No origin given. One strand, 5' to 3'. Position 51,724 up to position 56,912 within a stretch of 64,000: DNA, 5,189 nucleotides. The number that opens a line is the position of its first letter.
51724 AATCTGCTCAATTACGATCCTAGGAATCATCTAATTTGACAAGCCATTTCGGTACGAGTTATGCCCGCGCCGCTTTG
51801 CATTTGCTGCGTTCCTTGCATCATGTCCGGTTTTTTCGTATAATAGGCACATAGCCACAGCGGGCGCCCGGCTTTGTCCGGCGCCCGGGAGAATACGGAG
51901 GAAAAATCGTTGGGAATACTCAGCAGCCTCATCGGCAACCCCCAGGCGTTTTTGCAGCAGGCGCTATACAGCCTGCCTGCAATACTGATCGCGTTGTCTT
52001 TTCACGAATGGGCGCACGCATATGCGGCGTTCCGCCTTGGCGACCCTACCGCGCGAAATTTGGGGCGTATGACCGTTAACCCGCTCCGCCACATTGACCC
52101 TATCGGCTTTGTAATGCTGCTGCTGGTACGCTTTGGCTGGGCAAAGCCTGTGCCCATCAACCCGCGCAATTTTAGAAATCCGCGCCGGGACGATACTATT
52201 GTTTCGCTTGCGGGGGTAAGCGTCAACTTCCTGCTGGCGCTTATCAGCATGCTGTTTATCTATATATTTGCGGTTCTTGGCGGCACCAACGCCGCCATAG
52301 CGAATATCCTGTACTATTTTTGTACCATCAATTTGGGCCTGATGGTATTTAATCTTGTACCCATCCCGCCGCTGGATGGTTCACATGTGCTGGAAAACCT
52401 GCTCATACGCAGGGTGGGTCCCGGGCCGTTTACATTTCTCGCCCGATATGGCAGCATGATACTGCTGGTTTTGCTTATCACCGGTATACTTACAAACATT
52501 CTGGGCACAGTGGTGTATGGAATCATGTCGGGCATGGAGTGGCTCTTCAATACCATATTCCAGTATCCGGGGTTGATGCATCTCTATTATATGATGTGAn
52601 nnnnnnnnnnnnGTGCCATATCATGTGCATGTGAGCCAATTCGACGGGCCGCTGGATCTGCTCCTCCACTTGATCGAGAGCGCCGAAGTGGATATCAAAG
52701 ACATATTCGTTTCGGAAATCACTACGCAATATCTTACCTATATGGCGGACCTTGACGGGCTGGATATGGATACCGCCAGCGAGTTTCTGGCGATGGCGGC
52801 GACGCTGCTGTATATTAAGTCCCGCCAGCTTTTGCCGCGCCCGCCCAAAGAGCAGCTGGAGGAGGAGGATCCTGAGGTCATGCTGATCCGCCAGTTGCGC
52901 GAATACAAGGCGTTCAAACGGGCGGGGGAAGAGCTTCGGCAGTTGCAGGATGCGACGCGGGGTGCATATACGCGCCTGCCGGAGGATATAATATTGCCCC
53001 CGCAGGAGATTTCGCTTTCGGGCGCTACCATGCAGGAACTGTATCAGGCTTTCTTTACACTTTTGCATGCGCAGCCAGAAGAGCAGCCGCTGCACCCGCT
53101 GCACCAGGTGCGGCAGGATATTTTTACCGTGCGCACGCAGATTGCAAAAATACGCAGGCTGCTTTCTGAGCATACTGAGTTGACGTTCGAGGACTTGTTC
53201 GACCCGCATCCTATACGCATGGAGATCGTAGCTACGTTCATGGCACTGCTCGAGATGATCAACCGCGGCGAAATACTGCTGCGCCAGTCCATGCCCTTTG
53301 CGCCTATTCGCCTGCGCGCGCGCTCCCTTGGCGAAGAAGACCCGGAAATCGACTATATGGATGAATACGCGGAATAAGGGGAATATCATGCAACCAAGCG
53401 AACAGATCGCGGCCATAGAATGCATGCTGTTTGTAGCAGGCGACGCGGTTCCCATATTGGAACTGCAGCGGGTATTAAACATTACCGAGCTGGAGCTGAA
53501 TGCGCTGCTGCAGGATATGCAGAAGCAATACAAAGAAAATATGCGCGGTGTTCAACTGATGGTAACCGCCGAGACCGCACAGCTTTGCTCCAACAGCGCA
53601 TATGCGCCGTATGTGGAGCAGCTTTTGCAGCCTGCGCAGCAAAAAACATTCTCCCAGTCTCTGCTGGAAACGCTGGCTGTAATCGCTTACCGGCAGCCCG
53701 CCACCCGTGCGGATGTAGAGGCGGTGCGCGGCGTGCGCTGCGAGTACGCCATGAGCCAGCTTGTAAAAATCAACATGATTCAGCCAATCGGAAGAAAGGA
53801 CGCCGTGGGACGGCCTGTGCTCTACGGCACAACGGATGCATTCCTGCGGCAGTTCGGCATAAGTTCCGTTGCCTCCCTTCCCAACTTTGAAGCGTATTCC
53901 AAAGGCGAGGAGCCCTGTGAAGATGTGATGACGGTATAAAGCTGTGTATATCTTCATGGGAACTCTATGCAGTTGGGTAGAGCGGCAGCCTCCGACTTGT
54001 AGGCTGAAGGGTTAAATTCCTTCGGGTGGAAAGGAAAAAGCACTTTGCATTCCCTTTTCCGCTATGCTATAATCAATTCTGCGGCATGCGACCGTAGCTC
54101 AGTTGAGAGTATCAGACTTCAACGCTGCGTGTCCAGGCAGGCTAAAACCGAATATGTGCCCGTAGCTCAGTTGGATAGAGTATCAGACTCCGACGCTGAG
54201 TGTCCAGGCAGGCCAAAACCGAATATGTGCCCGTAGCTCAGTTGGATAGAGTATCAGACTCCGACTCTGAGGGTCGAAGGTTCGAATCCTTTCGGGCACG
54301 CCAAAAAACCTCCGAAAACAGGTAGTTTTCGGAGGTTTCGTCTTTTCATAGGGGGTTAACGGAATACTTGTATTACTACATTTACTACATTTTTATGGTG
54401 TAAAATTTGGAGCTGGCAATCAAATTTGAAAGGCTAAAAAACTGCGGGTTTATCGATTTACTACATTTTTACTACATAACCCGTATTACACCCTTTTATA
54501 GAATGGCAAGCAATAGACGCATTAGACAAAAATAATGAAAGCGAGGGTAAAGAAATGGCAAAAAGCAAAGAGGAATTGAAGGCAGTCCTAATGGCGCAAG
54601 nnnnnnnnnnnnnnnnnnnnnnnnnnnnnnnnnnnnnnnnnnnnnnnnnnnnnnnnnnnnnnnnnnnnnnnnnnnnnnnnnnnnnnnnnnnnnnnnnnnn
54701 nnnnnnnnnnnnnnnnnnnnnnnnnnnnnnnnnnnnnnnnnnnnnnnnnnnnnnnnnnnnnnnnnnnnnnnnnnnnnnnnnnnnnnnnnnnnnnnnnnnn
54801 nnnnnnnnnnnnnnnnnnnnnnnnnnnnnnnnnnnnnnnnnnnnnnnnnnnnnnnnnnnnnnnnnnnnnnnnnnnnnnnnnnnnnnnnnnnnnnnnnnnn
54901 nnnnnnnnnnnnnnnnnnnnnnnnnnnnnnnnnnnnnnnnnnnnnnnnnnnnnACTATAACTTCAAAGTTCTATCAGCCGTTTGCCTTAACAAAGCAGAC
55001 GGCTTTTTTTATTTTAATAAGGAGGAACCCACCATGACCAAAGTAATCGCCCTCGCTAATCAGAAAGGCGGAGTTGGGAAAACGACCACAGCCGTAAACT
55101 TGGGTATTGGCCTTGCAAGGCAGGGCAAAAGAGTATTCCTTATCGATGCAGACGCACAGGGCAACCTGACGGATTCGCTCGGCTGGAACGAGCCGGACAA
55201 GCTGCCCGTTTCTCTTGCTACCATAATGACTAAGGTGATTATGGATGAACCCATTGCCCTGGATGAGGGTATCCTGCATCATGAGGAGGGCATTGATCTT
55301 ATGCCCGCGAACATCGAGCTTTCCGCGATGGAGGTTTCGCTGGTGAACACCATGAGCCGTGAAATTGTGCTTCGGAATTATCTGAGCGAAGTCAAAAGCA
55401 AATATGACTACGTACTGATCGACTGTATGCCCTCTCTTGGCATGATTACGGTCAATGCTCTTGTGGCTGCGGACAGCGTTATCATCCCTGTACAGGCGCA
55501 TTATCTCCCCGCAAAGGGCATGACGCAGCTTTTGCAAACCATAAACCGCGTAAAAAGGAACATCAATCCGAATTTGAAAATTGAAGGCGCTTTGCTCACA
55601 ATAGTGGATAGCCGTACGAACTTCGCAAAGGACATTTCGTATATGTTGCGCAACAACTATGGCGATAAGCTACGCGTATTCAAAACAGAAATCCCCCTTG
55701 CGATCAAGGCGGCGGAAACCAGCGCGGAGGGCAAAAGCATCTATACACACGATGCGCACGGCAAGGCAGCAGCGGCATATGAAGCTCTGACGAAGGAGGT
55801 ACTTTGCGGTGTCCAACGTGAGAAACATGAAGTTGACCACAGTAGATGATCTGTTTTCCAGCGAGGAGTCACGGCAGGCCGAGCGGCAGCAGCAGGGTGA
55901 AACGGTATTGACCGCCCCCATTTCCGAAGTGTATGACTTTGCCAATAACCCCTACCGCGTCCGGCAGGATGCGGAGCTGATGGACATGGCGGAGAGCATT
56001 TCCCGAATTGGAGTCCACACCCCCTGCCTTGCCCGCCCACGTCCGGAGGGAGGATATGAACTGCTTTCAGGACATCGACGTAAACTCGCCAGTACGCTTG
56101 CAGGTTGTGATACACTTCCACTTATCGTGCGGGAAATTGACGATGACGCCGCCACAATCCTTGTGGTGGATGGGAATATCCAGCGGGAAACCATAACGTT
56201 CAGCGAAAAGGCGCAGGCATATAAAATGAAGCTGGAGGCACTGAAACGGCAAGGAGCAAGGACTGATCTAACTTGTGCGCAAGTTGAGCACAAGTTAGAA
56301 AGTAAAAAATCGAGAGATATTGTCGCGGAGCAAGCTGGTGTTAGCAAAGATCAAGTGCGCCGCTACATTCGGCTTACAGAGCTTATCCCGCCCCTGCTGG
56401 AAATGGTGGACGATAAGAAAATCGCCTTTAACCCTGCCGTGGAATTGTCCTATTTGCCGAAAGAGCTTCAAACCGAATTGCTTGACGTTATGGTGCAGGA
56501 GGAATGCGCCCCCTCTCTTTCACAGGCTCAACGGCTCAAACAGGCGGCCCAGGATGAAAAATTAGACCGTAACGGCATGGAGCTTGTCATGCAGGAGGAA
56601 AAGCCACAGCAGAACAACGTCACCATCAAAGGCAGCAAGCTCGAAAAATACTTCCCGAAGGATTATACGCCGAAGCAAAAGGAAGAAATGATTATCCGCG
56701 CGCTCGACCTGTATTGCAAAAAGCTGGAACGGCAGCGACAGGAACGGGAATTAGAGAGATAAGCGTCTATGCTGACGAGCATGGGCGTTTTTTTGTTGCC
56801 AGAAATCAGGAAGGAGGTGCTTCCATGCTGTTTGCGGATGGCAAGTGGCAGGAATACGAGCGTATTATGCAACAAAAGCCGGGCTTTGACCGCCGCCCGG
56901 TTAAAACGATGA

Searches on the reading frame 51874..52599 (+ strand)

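Call 10: search_protein_families(library=pfam, proteins=[window:51874-52599:+], max_evalue=0.001)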
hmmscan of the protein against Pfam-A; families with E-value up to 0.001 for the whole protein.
window:51874-52599:+ (241 aa): 1 family
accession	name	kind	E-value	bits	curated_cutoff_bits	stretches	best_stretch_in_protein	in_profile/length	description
PF02163.28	Peptidase_M50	-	5.9e-14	52.4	27.2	1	36-200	5-220/221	Peptidase family M50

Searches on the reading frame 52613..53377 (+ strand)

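Call 10: search_protein_families(library=pfam, proteins=[window:52613-53377:+], max_evalue=0.001)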
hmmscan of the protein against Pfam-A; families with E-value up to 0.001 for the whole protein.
window:52613-53377:+ (254 aa): 1 family
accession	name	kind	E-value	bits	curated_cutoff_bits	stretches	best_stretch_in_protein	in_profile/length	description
PF02616.19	SMC_ScpA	-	2.4e-26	93.6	24.6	1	20-232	1-227/232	Segregation and condensation protein ScpA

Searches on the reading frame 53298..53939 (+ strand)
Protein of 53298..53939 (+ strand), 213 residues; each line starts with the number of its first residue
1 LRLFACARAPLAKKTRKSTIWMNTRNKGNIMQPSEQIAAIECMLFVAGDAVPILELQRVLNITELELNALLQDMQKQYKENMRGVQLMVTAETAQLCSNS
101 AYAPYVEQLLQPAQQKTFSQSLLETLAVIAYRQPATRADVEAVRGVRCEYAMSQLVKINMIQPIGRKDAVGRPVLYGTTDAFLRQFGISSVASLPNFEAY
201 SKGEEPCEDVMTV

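Call 10: search_protein_families(library=pfam, proteins=[window:53298-53939:+], max_evalue=0.001)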
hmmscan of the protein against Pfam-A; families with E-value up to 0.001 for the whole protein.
window:53298-53939:+ (213 aa): 1 family
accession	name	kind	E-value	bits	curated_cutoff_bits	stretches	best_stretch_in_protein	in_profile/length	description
PF04079.22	SMC_ScpB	-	5e-49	166.4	27.4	1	38-196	1-159/160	Segregation and condensation complex subunit ScpB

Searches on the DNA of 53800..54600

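Call 47: search_rna_families(source=window, start=53800, end=54600, threshold=evalue, max_evalue=1)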
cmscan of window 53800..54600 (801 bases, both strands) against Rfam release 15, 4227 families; matches with E-value up to 1: 4.
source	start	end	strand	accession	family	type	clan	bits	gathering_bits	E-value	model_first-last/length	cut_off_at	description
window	54227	54300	+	RF00005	tRNA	Gene; tRNA;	CL00001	66.9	29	2.8e-14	1-71/71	no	tRNA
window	54303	54407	-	RF00514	His_leader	Cis-reg; leader;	-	21.3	49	0.53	1-126/126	no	Histidine operon leader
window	54227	54301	-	RF04354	Plastid-ycf2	Cis-reg;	-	18.1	65.7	0.82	1-75/75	no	Plastid-ycf2 5UTR RNA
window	54156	54212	+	RF00005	tRNA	Gene; tRNA;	CL00001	18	29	0.79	1-71/71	no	tRNA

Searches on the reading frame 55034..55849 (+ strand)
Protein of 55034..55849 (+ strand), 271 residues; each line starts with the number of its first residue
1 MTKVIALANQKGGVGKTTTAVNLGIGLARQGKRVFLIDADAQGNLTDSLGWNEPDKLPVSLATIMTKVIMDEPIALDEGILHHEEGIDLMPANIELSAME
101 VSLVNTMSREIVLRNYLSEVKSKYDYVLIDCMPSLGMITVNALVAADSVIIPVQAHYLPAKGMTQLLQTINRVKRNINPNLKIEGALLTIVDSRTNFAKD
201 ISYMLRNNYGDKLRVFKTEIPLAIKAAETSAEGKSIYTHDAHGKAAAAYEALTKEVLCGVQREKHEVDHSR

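Call 10: search_protein_families(library=pfam, proteins=[window:55034-55849:+], max_evalue=0.001)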
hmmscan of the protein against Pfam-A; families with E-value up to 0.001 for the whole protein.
window:55034-55849:+ (271 aa): 8 families
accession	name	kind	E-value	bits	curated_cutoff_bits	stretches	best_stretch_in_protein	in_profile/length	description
PF13614.12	AAA_31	-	2.2e-60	204.1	27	1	2-183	1-177/177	AAA domain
PF01656.29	CbiA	-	1.5e-26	93.3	25.4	1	5-236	1-125/125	CobQ/CobB/MinD/ParA nucleotide binding domain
PF10609.15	ParA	-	5.7e-13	49.3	27.1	1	2-256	3-245/246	NUBPL iron-transfer P-loop NTPase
PF09140.17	MipZ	-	5.8e-12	45.9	20.7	1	4-42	2-40/262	ATPase MipZ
PF06564.18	CBP_BcsQ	-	2.4e-09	37.5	21.3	1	3-155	2-147/234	Cellulose biosynthesis protein BcsQ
PF02374.21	ArsA_ATPase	-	2.1e-08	34.2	24.3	1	9-133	7-134/305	Anion-transporting ATPase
PF00142.24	Fer4_NifH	-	7.7e-06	26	25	1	10-88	7-82/271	4Fe-4S iron sulfur cluster binding proteins, NifH/frxC family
PF07015.17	VirC1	-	1.4e-05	25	24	1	3-46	2-45/231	VirC1 protein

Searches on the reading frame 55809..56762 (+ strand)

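Call 10: search_protein_families(library=pfam, proteins=[window:55809-56762:+], max_evalue=0.001)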
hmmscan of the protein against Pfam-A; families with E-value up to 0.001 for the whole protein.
window:55809-56762:+ (317 aa): 2 families
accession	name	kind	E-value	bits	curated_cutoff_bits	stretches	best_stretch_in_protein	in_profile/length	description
PF02195.25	ParB_N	-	2.2e-13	50.5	26.3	1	33-125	3-95/95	ParB N-terminal domain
PF17762.8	HTH_ParB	-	1.9e-05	25.2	22.6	1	169-233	23-88/102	ParB HTH domain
